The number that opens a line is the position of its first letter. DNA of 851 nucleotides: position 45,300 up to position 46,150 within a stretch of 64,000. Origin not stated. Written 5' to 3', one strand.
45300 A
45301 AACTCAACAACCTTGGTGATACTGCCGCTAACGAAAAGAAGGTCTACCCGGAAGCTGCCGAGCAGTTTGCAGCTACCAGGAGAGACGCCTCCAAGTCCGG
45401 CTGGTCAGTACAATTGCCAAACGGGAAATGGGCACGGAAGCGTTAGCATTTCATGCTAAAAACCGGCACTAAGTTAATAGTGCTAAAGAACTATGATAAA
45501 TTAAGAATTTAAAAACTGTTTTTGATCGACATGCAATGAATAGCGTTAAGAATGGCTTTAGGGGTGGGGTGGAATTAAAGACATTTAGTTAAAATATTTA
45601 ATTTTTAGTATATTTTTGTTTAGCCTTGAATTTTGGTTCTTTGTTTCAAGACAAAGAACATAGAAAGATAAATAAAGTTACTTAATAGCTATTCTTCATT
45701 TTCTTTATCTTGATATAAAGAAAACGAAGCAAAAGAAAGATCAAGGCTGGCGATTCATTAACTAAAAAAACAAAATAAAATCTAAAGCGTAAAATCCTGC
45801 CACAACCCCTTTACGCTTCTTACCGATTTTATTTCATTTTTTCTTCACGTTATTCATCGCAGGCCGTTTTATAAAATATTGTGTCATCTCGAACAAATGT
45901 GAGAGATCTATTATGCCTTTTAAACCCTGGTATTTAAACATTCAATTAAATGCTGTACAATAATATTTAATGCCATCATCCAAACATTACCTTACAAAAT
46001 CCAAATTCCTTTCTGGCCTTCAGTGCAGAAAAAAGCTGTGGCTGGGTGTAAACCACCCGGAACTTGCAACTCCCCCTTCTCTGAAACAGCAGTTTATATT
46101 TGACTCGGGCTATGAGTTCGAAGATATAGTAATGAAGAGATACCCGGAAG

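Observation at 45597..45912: About 300-bp hairpin-rich interspersed repeat (family A), four copies, candidate sRNA or MITE-like element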

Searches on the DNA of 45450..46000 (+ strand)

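Call 9: search_dna_similar(query=window:45560-45920:+, collection=plasmids, mode=distant)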
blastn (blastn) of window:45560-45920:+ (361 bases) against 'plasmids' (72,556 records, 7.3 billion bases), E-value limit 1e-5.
No match.
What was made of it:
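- Tried and rejected: Plasmid collection. blastn found no match (call 9).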

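Call 19: search_rna_families(source=window, start=45450, end=46000, threshold=evalue, max_evalue=10, show_alignments=2)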
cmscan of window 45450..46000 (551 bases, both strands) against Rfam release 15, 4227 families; matches with E-value up to 10: 23.
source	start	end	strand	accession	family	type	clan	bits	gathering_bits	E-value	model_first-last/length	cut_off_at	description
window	45765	45842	-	RF00971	mir-578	Gene; miRNA;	-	24.4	98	0.045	1-84/84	no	mir-578 microRNA precursor family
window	45456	45527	-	RF02846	Ref84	Gene; antisense;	-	22.8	52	1.6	1-87/87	no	Enterococcus sRNA 84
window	45638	45721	+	RF03940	MIR9563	Gene; miRNA;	-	21.5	90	0.16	19-109/127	no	MIR9563 microRNA precursor family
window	45668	45750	-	RF01859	Phe_leader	Cis-reg; leader;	-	21.2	55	0.46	1-125/125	no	Phenylalanine leader peptide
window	45772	45845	-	RF00172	CAESAR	Cis-reg;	-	20.7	45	0.3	1-80/80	no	ctgf/hcs24 CAESAR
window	45765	45842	+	RF00971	mir-578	Gene; miRNA;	-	19.8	98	0.68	1-84/84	no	mir-578 microRNA precursor family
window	45736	45877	+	RF01577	RNase_P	Gene; ribozyme;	CL00002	19.5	100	0.82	33-188/626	no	Plasmodium RNase_P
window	45689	45738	+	RF03794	MIR5298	Gene; miRNA;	-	19.2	70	2.6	1-80/80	no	MIR5298 microRNA precursor family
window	45689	45732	-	RF03794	MIR5298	Gene; miRNA;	-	18.4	70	4.1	1-80/80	no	MIR5298 microRNA precursor family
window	45693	45730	-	RF03578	mir-3910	Gene; miRNA;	-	17.4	95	1.5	1-82/82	no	mir-3910 microRNA precursor family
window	45765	45842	-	RF04070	MIR6440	Gene; miRNA;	-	16.6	95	2.7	1-108/108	no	MIR6440 microRNA precursor family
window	45708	45854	-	RF01577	RNase_P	Gene; ribozyme;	CL00002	16.5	100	3.3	41-188/626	no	Plasmodium RNase_P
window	45693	45730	+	RF03578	mir-3910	Gene; miRNA;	-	15.9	95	3.6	1-82/82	no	mir-3910 microRNA precursor family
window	45693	45730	-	RF04239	mir-4679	Gene; miRNA;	-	15.6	88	5.8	1-75/75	no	mir-4679 microRNA precursor family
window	45692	45731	-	RF03734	mir-4773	Gene; miRNA;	-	15.5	100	7.8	1-78/78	no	mir-4773 microRNA precursor family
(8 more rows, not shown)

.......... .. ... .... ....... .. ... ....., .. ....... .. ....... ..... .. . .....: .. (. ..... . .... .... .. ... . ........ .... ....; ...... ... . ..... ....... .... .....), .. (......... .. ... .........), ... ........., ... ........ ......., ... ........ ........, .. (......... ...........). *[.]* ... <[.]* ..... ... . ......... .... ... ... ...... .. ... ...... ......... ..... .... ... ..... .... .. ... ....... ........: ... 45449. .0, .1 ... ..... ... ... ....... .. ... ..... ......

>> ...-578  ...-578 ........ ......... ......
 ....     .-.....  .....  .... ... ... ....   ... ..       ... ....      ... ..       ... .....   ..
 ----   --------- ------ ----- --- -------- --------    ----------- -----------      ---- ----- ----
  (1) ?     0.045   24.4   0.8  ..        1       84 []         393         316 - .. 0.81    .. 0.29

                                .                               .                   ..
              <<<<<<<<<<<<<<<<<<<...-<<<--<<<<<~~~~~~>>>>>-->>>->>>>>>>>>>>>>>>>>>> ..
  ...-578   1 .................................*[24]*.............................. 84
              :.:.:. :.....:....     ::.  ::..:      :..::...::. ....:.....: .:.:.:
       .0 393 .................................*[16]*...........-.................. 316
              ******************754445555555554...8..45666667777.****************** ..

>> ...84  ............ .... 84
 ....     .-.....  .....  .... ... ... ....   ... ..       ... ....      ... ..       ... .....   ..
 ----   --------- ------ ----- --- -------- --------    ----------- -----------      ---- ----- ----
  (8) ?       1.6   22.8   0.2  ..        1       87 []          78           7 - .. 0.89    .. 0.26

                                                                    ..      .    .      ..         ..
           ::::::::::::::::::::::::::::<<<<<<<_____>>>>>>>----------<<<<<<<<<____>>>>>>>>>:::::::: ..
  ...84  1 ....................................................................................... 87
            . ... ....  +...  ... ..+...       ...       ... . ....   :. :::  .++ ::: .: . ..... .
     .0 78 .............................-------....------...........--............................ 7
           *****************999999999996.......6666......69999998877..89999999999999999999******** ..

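Call 48: build_rna_model(alignment_id=A4, structure=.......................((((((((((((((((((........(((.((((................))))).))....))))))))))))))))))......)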
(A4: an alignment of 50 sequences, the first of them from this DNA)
Model R1 built from alignment A4 (50 sequences, 109 columns); structure: as given.
model positions 106; base pairs 25; branch points 0; effective number of sequences 1.82; information 0.59 bits per position. Calibrated on 0.2 Mb of random sequence (short: E-values are rough).
structure used (alignment columns):
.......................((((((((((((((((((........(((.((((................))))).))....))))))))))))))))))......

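Call 49: search_with_rna_model(model_id=R1, source=window, filters=off, max_evalue=1, show_alignments=5)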
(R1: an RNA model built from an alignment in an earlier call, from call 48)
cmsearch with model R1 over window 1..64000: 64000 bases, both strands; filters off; matches with E-value up to 1: 9.
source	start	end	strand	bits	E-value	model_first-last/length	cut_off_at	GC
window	12472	12577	-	114.6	1.6e-22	1-106/106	no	0.33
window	45760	45865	-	109.4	2.2e-21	1-106/106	no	0.34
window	53141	53247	-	107.2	6.7e-21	1-106/106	no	0.33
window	45528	45610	+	38.1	9.4e-06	1-106/106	no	0.31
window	36558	36634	-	22.5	0.026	1-106/106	no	0.31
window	33720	33781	+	19.5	0.11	1-106/106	no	0.27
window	33721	33814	-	19.3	0.13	1-106/106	no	0.28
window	19114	19182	+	16.3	0.57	1-106/106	no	0.22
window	10127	10195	-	16.1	0.63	1-106/106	no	0.29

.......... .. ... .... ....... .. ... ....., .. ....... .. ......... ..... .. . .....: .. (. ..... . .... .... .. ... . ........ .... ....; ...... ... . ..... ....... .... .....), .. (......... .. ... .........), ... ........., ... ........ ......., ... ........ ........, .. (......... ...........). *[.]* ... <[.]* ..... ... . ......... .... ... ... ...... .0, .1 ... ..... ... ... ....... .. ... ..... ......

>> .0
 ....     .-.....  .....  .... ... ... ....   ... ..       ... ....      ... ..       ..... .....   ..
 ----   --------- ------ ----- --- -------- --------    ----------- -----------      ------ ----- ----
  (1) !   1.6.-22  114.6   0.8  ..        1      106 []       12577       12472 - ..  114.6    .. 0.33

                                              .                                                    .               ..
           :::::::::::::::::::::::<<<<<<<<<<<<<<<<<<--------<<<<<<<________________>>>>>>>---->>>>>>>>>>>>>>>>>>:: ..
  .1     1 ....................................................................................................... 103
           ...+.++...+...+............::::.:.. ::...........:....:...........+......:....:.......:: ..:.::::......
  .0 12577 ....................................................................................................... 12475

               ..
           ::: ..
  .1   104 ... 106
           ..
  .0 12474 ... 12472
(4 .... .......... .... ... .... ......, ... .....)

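Call 50: search_with_rna_model(model_id=R1, sources=[window, L001, L002, L004, L005, L006, L007, L009, L010, L011, L012, L013, L015, L017, L018, L020, L021, L022, L023, L024, L027, L028, L029, L030, L031, L032, L033, L034, L035, L036, L039, L042, L044, L045, L046, L047, L049, L050, L052], max_evalue=0.001, make_alignment=true)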
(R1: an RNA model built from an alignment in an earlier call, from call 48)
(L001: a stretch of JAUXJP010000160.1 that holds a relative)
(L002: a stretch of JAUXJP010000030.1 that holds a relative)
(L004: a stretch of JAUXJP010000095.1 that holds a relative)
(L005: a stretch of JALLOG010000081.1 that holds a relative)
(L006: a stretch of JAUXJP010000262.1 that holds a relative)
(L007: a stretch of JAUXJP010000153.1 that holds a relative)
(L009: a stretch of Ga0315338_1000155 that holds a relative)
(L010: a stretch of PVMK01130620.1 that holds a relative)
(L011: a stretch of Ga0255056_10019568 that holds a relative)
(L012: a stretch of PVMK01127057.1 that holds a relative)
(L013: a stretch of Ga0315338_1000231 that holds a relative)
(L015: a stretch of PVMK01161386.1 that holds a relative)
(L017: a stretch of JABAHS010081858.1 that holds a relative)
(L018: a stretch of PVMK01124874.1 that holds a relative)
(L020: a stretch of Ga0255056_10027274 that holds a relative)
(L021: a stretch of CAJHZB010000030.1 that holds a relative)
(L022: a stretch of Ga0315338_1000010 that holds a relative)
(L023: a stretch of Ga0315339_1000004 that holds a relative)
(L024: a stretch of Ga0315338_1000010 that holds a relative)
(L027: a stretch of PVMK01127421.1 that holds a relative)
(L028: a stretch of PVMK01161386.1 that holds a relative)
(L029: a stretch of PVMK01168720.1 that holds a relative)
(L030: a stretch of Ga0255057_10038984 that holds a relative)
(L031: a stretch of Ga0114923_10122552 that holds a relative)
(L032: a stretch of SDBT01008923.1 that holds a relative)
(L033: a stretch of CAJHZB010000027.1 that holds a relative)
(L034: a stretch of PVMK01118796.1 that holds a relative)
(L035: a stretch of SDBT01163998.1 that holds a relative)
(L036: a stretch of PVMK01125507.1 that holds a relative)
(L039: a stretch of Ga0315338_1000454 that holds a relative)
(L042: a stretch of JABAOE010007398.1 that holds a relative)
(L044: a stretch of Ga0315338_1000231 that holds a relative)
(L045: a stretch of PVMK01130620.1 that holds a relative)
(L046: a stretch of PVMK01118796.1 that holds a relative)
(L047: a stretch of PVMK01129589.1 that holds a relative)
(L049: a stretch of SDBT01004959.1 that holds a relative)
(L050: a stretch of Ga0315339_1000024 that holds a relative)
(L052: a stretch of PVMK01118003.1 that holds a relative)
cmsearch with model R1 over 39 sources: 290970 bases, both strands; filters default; matches with E-value up to 0.001: 64.
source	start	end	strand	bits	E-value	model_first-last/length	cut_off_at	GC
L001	1923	2028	+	119.5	6.2e-23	1-106/106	no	0.3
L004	3041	3146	+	115.5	4.7e-22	1-106/106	no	0.36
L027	786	891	-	115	5.8e-22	1-106/106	no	0.29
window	12472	12577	-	114.6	7.2e-22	1-106/106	no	0.33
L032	4021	4126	+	113.5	1.3e-21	1-106/106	no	0.31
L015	847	952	+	112.9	1.7e-21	1-106/106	no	0.32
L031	1527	1632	+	111.3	3.9e-21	1-106/106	no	0.29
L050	4221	4326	-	111.1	4.2e-21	1-106/106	no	0.34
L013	1760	1865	+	111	4.4e-21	1-106/106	no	0.32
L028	10372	10477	-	110.3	6.3e-21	1-106/106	no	0.3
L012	2157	2262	-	109.8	8e-21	1-106/106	no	0.3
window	45760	45865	-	109.4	9.9e-21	1-106/106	no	0.34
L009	4419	4524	-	109.3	1.1e-20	1-106/106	no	0.32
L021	2134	2239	-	109.2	1.1e-20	1-106/106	no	0.32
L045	5007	5112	-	109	1.2e-20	1-106/106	no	0.31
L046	50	155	+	107.8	2.2e-20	1-106/106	no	0.29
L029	2193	2298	+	107.5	2.7e-20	1-106/106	no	0.29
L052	94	199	+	107.5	2.7e-20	1-106/106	no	0.29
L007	3609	3714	+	107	3.4e-20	1-106/106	no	0.29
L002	95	200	+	106.3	4.8e-20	1-106/106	no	0.32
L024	3773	3878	+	105.6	6.9e-20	1-106/106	no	0.26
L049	337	442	+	105.1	8.9e-20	1-106/106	no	0.27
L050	5822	5927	+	104.3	1.3e-19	1-106/106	no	0.33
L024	4146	4251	-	103.5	2e-19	1-106/106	no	0.29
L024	1473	1578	-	103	2.5e-19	1-106/106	no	0.26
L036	773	878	+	102.2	3.8e-19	1-106/106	no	0.27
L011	86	191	-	101.6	5.3e-19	1-106/106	no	0.31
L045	4757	4862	+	101.1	6.6e-19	1-106/106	no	0.29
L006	90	195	-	100.8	7.6e-19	1-106/106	no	0.27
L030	1472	1577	+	100.4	9.5e-19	1-106/106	no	0.25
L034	7112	7217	-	100.1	1.1e-18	1-106/106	no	0.27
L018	624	729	+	99.5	1.5e-18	1-106/106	no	0.26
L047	210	315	+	99.5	1.5e-18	1-106/106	no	0.26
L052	338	444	-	97.6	3.9e-18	1-106/106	no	0.3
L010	1043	1149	+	97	5.2e-18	1-106/106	no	0.25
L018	875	981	-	96.1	8.2e-18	1-106/106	no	0.25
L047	461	567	-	96.1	8.2e-18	1-106/106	no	0.25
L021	3596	3702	+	96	8.7e-18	1-106/106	no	0.25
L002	348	453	-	94.8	1.6e-17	1-106/106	no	0.25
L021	1877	1983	+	94.6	1.7e-17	1-106/106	no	0.26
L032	4270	4376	-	94.2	2.1e-17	1-106/106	no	0.27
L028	10117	10223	+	93.9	2.5e-17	1-106/106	no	0.27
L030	1728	1833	-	93.8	2.6e-17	1-106/106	no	0.27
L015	1096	1202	-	93.7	2.8e-17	1-106/106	no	0.28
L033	7617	7723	-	93.6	3e-17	1-106/106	no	0.26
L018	3053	3158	+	93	3.9e-17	1-106/106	no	0.27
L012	1835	1939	+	92.7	4.5e-17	1-106/106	no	0.27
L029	2437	2541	-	92.7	4.5e-17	1-106/106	no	0.27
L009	4028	4134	-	91.1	1.1e-16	1-106/106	no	0.25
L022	1504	1610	-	90.6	1.3e-16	1-106/106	no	0.29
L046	294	398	-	90.3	1.5e-16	1-106/106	no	0.27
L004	3293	3399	-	89.9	1.8e-16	1-106/106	no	0.3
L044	10059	10162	+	83.4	5e-15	1-106/106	no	0.33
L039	524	628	-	82.1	9.6e-15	1-106/106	no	0.25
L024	1223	1329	+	81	1.7e-14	1-106/106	no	0.28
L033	7158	7265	+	80.2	2.6e-14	1-106/106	no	0.28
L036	1028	1134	-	79.1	4.4e-14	1-106/106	no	0.26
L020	22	127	+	78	7.8e-14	1-106/106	no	0.25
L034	6882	6963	+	49.6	1.3e-07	1-106/106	no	0.39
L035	3018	3089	-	49.3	1.6e-07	36-106/106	5'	0.28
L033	4902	4972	-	44.6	1.6e-06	1-106/106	no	0.25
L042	934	1037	-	44.2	2e-06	1-106/106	no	0.3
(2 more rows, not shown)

Alignment A6: 64 matches aligned to the model, 114 columns, each read 5' to 3' on its own strand. Consensus structure (alignment columns), stored with it:
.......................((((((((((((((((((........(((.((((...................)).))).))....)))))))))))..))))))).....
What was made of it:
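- On IS200/IS605 miniature derivative (PATE): The covariance model hits the left arm on + and the right arms on - (calls 49, 50).
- There are 64 arms in 291 kb of held Dadabacteria DNA (call 50).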
